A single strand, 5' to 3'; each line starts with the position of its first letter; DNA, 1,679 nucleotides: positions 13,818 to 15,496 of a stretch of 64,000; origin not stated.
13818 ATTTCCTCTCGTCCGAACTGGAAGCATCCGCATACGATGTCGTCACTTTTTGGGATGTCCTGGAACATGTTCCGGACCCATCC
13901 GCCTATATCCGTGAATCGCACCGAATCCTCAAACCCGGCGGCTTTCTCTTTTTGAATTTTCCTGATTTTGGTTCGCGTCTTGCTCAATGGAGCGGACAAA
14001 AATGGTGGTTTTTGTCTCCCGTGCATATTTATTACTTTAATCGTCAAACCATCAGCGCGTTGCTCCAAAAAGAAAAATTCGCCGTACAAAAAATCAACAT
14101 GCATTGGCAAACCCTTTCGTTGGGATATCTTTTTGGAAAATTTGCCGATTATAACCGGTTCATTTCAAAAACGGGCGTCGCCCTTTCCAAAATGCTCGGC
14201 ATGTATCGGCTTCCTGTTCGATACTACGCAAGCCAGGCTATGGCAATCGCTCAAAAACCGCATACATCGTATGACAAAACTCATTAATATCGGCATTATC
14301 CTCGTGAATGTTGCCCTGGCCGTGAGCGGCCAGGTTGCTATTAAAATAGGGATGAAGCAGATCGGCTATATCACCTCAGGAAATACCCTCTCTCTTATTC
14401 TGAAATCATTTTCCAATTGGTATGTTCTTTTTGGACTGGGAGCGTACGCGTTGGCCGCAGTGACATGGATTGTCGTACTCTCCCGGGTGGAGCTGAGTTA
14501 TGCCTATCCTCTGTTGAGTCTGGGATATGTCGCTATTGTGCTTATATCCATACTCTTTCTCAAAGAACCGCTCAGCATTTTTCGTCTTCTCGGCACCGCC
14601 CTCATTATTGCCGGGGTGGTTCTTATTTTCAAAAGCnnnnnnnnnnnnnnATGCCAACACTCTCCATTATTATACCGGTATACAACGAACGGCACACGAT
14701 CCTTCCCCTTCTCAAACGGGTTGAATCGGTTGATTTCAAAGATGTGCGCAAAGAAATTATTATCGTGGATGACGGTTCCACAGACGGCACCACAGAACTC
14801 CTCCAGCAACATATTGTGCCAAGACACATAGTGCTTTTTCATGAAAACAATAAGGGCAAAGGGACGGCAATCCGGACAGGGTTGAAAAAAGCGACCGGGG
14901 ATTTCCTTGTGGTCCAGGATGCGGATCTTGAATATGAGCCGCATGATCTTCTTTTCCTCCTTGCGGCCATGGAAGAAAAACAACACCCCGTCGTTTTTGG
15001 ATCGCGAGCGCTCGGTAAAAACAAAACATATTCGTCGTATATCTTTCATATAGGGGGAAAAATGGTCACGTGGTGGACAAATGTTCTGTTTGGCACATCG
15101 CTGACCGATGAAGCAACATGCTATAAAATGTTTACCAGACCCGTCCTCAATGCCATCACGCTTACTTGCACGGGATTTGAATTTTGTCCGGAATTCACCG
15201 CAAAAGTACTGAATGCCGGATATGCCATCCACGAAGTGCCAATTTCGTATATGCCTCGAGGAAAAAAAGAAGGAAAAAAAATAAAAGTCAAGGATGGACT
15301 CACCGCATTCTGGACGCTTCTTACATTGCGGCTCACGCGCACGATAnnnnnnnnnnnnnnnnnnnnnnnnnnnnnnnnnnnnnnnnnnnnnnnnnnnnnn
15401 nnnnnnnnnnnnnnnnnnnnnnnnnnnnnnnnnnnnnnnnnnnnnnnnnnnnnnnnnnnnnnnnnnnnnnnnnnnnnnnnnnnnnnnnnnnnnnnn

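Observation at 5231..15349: Diverged tandem duplication of a lipid-linked glycosylation cassette, with one intact gene set split across the two copies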

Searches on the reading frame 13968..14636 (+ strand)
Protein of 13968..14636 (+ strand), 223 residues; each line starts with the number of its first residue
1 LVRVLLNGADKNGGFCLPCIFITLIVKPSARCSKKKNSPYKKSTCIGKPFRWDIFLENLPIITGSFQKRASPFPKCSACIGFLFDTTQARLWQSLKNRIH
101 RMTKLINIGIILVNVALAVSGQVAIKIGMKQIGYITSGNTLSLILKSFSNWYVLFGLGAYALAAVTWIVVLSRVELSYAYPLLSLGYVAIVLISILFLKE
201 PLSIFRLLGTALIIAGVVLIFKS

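Call 6: search_protein_families(library=pfam, proteins=[window:13968-14636:+], max_evalue=0.01)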
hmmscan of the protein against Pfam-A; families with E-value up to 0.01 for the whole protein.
window:13968-14636:+ (223 aa): 4 families
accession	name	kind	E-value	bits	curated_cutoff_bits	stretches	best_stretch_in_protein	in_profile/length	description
PF00892.27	EamA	-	1.2e-06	29.2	28.2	1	149-221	60-134/135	EamA-like transporter family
PF10639.15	TMEM234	-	0.0036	17.8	30.1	1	143-220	34-112/113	Putative transmembrane family 234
PF03151.22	TPT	-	0.0045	16.8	30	1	99-219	175-289/291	Triose-phosphate Transporter family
PF00893.25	Multi_Drug_Res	-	0.0073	17.2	23.7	0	148-213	27-93/93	Small Multidrug Resistance protein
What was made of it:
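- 14271..14639 (+): Small 122-aa EamA/SMR-like membrane protein, ArnE/ArnF-like, the putative flippase subunit. It is present only in unit B. Pfam EamA 29.2 bits (cut-off 28.2; call 6).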

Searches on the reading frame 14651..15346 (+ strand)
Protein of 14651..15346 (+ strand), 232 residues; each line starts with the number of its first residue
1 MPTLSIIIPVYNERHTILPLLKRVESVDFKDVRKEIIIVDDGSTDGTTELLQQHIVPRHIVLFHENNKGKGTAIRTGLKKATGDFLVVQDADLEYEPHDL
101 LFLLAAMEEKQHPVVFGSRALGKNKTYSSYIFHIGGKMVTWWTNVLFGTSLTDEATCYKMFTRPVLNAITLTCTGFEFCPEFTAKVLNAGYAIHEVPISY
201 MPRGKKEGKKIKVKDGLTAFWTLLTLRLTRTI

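Call 52: search_solved_structures(query=window:14651-15346:+, max_evalue=0.00001)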
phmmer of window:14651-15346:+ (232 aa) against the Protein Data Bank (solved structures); distinct sequences matched with E-value up to 0.00001: 19.
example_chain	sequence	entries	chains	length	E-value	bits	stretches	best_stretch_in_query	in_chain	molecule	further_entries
5mlz_A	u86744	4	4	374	9.2e-16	61.4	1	4-212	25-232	Dolichol monophosphate mannose synthase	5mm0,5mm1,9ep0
9hwj_A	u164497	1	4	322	1.4e-14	57.5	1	4-205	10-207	Undecaprenyl-phosphate 4-deoxy-4-formamido-L-arabinose transferase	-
9bhc_C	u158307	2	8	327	6.4e-14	55.3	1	4-180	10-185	Undecaprenyl-phosphate 4-deoxy-4-formamido-L-arabinose transferase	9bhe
8vxh_A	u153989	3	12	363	8.5e-14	54.9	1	4-180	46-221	Undecaprenyl-phosphate 4-deoxy-4-formamido-L-arabinose transferase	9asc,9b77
2z87_A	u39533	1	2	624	6.2e-12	48.8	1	2-99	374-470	Chondroitin synthase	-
2z86_A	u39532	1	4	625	6.3e-12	48.8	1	2-99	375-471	Chondroitin synthase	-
6yv7_B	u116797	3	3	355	2.6e-10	43.5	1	2-101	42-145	Glycosyl transferase, family 2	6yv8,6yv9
6yv7_A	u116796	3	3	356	2.6e-10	43.5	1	2-101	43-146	Glycosyl transferase, family 2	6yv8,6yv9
5tze_C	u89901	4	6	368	4.1e-09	39.6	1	4-116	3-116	Glycosyl transferase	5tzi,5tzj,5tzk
6p61_A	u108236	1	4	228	4.4e-09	39.5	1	2-101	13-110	Glycosyltransferase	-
5eke_A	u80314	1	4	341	5.1e-09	39.3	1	4-169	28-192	Uncharacterized glycosyltransferase sll0501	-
5ekp_C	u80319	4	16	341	5.1e-09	39.3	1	4-169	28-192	Uncharacterized glycosyltransferase sll0501 | Glycosyltransferase sll0501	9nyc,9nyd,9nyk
9nye_A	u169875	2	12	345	5.3e-09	39.3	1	4-169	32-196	Glycosyltransferase sll0501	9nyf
5tz8_A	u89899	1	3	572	7.8e-09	38.7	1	4-116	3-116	Glycosyl transferase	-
5hea_A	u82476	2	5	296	1.6e-07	34.4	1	4-108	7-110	Putative glycosyltransferase (GalT1)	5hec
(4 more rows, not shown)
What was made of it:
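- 14651..15349 (+): GT2-B: intact 232-aa GT2, polyprenyl-phosphate-sugar-synthase-like. PDB sequence hits are DPMS 5mlz 9e-16, ArnC 1e-14 and GtrB 5e-9 (call 52).
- On Gtr/Arn/CsbB-YfhO-type three-component system: The best PDB sequence matches are DPMS, ArnC and GtrB (E 9e-16 to 5e-9, call 52).
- Closest known: Three-component polyprenyl-phosphate-sugar glycosylation systems: GtrA/GtrB/Gtr*. Same: The GT2 resembles DPMS, ArnC and GtrB (call 52).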

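Call 53: search_protein_families(library=ncbifam, proteins=[window:14651-15346:+], max_evalue=0.001)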
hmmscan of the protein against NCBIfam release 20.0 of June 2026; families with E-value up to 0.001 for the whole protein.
window:14651-15346:+ (232 aa): 27 families (the best 25 are shown)
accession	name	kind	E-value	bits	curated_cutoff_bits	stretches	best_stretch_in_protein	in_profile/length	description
TIGR04182.1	glyco_TIGR04182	equivalog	3e-29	102.3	325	1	5-226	3-217/293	S-layer glycoprotein N-glycosyltransferase AglJ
NF007986.1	PRK10714.1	equivalog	2.2e-18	66.3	529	1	4-174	8-176/316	undecaprenyl-phosphate 4-deoxy-4-formamido-L-arabinose transferase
NF041875.1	EPS_EpsD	equivalog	1.2e-17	64.3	370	1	4-118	1-115/325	exopolysaccharide biosynthesis glycosyltransferase EpsD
TIGR03937.1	PgaC_IcaA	equivalog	2.3e-17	63.1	422.3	1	2-111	45-154/407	poly-beta-1,6-N-acetyl-D-glucosamine synthase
NF058614.1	PPMAGASynPpgS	equivalog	8.7e-17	61.3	370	1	6-199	4-195/226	polyprenyl-phospho-N-acetylgalactosaminyl synthase PpgS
TIGR04283.1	glyco_like_mftF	equivalog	2.5e-16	59.9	182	1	4-119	1-110/221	TIGR04283 family arsenosugar biosynthesis glycosyltransferase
NF041391.1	DPhHxTase_Halo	equivalog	7.8e-16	57.7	375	1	10-203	3-186/213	dolichyl-phosphate hexose transferase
NF047588.1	GlcsyltransPgfSStrep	equivalog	9.8e-16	57.8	500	1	4-170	3-168/308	glycosyltransferase PgfS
NF007482.0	PRK10073.1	equivalog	2e-15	56.6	423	1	2-104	6-107/334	glycosyltransferase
NF047683.1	TeichurnBiosyTuaG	equivalog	6.7e-14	52.1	400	1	2-120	6-124/252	teichuronic acid biosynthesis protein TuaG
TIGR03965.1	mycofact_glyco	equivalog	7.4e-13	48.2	280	1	2-109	74-181/467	mycofactocin biosynthesis glycosyltransferase MftF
NF010496.0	PRK13915.1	equivalog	1.2e-11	44.3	262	1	3-95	32-129/307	glucosyl-3-phosphoglycerate synthase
NF050050.1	ProtGlycPglI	equivalog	3.9e-11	42.9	500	1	1-125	1-125/306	GalNAc(5)-diNAcBac-PP-undecaprenol beta-1,3-glucosyltransferase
TIGR03111.1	glyc2_xrt_Gpos1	hypoth_equivalog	5.1e-10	38.7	363.95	1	1-112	48-161/439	TIGR03111 family XrtG-associated glycosyltransferase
NF038302.1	EPS_HpsE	equivalog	7.6e-09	35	300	1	4-96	3-100/307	hormogonium polysaccharide biosynthesis glycosyltransferase HpsE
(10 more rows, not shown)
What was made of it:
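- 14651..15349 (+): NCBIfam best hits are AglJ, ArnC, PpgS and Dol-P-hexose transferase, all below cut-offs (call 53).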
